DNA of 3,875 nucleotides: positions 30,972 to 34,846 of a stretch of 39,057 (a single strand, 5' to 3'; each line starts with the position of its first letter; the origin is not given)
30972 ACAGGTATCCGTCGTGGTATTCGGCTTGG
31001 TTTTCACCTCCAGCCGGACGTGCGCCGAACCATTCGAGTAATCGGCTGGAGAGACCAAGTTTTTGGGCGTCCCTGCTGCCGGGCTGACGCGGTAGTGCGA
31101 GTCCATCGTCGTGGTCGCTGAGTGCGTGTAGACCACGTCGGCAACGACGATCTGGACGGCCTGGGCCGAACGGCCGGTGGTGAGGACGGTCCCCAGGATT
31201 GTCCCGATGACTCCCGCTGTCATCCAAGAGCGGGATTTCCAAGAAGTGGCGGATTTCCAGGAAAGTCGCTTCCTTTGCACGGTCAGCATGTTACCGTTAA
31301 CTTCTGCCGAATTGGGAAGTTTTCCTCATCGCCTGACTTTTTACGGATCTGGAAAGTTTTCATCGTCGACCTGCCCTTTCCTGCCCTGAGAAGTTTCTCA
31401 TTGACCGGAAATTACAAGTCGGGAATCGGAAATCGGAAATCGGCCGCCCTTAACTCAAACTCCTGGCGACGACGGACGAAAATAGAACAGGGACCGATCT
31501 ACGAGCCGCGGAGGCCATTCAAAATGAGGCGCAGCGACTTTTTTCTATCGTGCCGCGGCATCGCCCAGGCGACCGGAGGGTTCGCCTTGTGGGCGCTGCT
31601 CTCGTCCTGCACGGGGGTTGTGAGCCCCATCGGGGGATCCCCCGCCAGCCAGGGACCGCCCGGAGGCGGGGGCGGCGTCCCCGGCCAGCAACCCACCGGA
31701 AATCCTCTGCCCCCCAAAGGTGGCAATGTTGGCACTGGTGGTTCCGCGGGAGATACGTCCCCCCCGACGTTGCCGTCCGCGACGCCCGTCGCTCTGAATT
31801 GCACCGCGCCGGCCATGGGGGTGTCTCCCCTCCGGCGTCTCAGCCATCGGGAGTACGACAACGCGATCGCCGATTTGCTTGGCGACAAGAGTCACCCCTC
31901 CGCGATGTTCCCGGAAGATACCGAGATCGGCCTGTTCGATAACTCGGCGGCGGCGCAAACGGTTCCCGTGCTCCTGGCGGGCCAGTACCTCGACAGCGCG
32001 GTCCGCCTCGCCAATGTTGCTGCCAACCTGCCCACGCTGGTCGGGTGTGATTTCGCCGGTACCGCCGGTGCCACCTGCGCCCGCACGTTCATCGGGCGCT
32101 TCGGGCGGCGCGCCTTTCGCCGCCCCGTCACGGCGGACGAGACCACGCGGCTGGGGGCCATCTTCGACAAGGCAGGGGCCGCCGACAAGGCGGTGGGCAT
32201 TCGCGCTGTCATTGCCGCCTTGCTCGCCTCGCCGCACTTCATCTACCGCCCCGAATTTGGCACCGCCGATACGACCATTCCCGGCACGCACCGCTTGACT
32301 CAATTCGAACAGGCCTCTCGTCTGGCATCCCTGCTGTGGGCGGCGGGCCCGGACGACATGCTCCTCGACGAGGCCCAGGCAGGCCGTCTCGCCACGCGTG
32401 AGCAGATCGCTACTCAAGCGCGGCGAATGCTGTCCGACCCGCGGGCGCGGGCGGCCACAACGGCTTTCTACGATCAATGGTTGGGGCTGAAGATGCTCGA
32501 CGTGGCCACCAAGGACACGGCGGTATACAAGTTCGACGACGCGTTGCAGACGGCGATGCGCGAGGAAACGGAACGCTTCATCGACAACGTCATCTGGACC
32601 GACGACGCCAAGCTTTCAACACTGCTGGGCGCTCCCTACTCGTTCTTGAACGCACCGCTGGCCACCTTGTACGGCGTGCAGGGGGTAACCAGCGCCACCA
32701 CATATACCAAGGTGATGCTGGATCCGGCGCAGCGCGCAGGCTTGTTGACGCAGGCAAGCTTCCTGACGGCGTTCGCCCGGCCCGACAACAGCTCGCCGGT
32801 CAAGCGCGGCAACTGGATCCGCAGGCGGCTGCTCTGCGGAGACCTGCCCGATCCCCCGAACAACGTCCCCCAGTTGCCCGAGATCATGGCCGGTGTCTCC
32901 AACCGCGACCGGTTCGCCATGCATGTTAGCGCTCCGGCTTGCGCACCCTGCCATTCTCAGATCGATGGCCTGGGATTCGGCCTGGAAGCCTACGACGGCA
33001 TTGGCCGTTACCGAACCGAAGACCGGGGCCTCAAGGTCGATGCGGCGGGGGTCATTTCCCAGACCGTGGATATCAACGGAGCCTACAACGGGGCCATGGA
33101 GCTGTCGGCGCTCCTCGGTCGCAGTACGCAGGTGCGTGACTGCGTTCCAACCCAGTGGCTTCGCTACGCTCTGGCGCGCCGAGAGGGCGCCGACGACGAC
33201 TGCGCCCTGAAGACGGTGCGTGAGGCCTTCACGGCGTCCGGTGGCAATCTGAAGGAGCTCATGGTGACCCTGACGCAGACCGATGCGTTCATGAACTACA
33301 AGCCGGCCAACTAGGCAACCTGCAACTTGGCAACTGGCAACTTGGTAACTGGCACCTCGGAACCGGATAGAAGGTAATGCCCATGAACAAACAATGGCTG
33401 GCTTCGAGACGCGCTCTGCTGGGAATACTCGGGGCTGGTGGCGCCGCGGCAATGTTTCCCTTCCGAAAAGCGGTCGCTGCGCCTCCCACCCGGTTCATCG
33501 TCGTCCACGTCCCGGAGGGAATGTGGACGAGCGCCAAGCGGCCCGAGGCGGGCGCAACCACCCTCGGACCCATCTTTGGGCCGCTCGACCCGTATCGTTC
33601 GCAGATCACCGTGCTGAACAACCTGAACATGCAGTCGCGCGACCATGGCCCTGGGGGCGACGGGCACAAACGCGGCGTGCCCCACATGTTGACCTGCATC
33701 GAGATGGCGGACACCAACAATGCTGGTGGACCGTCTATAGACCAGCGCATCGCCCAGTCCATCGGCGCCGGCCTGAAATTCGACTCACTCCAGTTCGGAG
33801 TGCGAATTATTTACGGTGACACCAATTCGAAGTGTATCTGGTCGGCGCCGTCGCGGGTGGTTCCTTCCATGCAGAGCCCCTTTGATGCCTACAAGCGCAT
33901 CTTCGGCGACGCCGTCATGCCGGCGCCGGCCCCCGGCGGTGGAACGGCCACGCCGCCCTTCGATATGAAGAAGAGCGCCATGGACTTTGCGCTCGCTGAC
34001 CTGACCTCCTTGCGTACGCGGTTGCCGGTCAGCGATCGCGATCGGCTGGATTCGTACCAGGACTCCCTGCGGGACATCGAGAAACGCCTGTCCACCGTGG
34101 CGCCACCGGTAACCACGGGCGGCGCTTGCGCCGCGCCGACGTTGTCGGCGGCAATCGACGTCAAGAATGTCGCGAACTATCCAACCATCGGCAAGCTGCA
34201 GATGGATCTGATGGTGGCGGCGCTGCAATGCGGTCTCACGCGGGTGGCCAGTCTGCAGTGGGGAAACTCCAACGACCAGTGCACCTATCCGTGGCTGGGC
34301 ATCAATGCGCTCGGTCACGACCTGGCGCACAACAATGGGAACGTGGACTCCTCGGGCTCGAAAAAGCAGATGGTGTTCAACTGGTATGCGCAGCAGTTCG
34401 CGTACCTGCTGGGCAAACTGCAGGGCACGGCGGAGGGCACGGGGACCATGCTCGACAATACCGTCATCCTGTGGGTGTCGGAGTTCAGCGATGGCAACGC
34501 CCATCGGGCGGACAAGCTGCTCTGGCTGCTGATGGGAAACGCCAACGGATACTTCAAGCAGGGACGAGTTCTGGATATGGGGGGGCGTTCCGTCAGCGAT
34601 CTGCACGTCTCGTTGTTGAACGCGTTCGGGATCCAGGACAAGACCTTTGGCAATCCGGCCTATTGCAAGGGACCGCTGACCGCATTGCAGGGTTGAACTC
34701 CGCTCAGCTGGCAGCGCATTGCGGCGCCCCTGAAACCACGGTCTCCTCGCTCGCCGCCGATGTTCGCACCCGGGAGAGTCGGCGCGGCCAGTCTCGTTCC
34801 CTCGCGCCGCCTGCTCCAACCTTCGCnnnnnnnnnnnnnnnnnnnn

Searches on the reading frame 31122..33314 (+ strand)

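Call 15: search_protein_families(library=pfam, proteins=[window:31122-33314:+], max_evalue=0.001)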
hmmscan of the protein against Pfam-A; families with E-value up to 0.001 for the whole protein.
window:31122-33314:+ (730 aa): 5 families
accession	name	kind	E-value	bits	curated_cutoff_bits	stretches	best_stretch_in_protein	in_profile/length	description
PF07631.16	PSD4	-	3.1e-37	128.4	23.3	1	392-519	1-128/128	Protein of unknown function (DUF1592)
PF07627.16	PSCyt3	-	1.5e-31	109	27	1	538-634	1-98/98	Protein of unknown function (DUF1588)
PF07637.16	PSD5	-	1.3e-20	73.9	34.2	1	319-378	1-62/62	Protein of unknown function (DUF1595)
PF07624.16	PSD2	-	1.8e-18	66.4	25.8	1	655-723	5-74/74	Protein of unknown function (DUF1585)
PF07626.16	PSD3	-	1.1e-16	61.4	23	1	238-300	1-63/65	Protein of unknown function (DUF1587)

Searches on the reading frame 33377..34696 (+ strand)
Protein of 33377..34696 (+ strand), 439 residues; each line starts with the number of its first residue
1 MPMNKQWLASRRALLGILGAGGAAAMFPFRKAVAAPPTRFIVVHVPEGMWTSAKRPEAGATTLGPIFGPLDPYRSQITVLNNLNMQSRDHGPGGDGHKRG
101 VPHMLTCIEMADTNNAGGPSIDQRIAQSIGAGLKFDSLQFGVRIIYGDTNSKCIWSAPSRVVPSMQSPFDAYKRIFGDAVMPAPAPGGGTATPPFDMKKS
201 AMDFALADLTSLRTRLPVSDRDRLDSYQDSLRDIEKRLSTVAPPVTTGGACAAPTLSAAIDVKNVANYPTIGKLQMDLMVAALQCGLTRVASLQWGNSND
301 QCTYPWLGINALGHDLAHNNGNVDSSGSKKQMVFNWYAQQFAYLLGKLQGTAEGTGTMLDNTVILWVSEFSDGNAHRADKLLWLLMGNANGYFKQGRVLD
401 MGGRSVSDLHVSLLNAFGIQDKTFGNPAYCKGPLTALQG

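Call 15: search_protein_families(library=pfam, proteins=[window:33377-34696:+], max_evalue=0.001)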
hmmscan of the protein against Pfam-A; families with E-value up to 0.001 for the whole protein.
window:33377-34696:+ (439 aa): 1 family
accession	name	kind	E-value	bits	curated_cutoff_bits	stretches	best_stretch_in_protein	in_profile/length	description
PF07586.16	HXXSHH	-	3.8e-66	224.2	30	1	39-342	1-307/307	Protein of unknown function (DUF1552)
